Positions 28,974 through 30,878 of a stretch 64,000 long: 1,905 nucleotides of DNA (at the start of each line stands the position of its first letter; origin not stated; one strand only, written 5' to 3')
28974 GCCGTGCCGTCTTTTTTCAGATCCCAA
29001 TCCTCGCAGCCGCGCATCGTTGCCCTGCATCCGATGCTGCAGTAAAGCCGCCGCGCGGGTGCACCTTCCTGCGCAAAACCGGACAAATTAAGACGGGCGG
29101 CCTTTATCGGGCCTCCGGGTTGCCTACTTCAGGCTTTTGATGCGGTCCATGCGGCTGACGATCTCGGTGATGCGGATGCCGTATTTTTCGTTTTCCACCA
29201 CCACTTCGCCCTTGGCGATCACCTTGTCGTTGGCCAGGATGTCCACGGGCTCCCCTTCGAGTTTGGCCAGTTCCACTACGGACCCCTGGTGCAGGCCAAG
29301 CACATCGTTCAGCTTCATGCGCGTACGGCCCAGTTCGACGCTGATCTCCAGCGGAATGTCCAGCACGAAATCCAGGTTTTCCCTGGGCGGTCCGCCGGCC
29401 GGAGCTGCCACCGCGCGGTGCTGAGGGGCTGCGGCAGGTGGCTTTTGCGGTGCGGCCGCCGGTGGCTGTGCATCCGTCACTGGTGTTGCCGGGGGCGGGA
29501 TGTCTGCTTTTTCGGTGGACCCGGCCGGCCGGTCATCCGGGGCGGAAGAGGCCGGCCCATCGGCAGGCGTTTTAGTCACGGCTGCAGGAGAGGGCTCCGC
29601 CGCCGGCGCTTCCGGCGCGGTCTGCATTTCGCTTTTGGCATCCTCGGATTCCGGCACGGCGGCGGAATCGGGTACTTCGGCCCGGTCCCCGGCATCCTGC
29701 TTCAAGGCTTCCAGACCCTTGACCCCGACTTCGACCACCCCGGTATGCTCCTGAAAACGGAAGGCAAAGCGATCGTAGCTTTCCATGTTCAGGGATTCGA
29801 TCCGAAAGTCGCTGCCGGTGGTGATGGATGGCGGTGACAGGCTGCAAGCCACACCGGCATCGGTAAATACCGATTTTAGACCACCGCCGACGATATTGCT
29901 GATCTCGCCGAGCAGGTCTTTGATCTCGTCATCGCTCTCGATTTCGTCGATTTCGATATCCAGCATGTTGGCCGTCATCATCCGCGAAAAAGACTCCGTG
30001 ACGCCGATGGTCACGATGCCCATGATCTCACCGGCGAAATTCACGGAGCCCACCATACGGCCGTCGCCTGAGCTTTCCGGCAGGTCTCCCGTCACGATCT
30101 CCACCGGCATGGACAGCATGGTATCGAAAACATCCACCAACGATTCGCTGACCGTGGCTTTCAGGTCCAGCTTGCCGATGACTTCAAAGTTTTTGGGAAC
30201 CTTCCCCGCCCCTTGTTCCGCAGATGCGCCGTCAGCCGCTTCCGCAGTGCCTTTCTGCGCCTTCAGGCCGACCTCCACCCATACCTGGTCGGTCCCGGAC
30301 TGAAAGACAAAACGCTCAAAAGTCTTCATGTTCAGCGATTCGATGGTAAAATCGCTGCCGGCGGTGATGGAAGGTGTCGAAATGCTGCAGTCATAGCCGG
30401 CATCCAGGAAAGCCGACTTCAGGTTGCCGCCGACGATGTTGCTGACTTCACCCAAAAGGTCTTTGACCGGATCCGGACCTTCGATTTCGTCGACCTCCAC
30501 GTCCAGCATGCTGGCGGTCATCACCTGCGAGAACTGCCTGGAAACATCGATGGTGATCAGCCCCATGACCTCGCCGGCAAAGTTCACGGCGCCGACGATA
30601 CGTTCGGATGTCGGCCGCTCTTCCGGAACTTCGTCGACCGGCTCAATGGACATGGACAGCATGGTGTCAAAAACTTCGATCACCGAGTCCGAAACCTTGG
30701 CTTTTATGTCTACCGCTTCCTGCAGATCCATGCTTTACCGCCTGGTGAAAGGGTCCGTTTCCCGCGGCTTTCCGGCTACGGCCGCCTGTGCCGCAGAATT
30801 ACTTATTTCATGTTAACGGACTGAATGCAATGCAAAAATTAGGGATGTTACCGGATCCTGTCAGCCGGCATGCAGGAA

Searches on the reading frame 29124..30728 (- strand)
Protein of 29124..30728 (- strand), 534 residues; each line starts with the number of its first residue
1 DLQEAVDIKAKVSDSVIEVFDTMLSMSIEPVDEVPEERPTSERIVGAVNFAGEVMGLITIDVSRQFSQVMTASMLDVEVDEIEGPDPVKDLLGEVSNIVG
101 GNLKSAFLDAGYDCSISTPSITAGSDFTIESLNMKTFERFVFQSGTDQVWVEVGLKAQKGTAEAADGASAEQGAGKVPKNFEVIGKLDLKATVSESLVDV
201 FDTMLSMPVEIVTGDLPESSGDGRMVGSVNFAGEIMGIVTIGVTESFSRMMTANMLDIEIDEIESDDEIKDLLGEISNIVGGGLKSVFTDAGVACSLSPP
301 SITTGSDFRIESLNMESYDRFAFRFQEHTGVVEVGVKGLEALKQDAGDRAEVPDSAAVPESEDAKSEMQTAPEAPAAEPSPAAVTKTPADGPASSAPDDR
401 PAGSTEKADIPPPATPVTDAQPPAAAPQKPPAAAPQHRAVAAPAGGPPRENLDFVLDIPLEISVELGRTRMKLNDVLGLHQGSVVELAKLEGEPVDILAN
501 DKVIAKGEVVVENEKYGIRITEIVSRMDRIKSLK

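Call 55: search_protein_families(library=pfam, proteins=[window:29124-30728:-], max_evalue=0.00001)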
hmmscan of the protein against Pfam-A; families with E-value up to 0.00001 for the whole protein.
window:29124-30728:- (534 aa): 3 families
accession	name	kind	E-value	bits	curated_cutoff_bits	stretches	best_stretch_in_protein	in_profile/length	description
PF13690.11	CheX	-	8.9e-31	106.3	27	2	44-134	1-85/94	Chemotaxis phosphatase CheX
PF01052.25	FliMN_C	-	2.2e-23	82.4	23.8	1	455-524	3-72/73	Type III flagellar switch regulator (C-ring) FliN C-term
PF04509.17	CheC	-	2e-07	31.3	22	0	89-121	3-36/38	CheC-like family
